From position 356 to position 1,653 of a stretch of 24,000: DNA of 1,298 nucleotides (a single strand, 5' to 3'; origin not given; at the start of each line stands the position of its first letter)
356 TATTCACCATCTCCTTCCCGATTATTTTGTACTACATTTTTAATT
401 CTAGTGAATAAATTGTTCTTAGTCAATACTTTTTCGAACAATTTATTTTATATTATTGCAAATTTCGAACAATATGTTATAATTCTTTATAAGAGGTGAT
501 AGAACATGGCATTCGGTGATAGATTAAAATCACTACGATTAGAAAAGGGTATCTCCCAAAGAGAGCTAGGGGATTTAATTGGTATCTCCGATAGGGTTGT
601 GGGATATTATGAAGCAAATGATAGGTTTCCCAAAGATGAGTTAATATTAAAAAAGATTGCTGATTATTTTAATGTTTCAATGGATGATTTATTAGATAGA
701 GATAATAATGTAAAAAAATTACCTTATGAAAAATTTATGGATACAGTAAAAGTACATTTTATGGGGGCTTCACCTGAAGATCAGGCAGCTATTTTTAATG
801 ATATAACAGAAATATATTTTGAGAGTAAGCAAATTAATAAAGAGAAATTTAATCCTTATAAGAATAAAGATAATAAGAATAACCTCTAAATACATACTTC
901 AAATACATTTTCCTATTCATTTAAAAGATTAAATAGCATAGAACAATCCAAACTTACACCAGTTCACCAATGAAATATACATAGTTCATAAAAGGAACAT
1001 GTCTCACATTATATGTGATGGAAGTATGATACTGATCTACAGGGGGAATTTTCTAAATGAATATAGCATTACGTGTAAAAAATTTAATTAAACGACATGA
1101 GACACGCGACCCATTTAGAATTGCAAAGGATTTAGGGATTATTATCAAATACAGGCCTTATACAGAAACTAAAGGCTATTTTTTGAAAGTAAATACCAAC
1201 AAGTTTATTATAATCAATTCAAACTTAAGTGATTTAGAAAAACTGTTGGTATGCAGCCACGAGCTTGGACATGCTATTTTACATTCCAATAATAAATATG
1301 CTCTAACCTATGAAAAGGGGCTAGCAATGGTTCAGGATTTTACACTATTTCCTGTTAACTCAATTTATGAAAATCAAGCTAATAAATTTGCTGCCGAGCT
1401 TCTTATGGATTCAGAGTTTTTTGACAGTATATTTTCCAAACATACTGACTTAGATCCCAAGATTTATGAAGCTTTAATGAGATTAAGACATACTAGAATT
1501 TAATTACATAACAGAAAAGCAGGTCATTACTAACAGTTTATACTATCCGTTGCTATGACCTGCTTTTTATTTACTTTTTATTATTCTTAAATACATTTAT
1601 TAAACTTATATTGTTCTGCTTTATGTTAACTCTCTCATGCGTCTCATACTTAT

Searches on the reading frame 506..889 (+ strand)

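Call 68: search_protein_families(library=pfam, proteins=[window:506-889:+], max_evalue=0.001)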
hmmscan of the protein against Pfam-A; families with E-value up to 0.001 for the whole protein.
window:506-889:+ (127 aa): 4 families
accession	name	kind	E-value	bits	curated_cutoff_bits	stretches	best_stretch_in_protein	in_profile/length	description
PF01381.28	HTH_3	-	2.1e-11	44.1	23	1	7-62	1-55/55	Helix-turn-helix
PF13560.12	HTH_31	-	4.9e-07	30.4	27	1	2-63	1-61/64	Helix-turn-helix domain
PF12844.13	HTH_19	-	4.2e-06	27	30.2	1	4-65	1-61/64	Helix-turn-helix domain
PF13443.12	HTH_26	-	6.8e-05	23.5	22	1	6-65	1-60/63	Cro/C1-type HTH DNA-binding domain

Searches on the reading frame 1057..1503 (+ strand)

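Call 68: search_protein_families(library=pfam, proteins=[window:1057-1503:+], max_evalue=0.001)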
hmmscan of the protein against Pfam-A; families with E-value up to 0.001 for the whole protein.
window:1057-1503:+ (148 aa): 1 family
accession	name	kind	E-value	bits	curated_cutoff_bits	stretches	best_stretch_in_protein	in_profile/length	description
PF06114.19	Peptidase_M78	-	1e-17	64.5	22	1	23-129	1-99/123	IrrE N-terminal-like domain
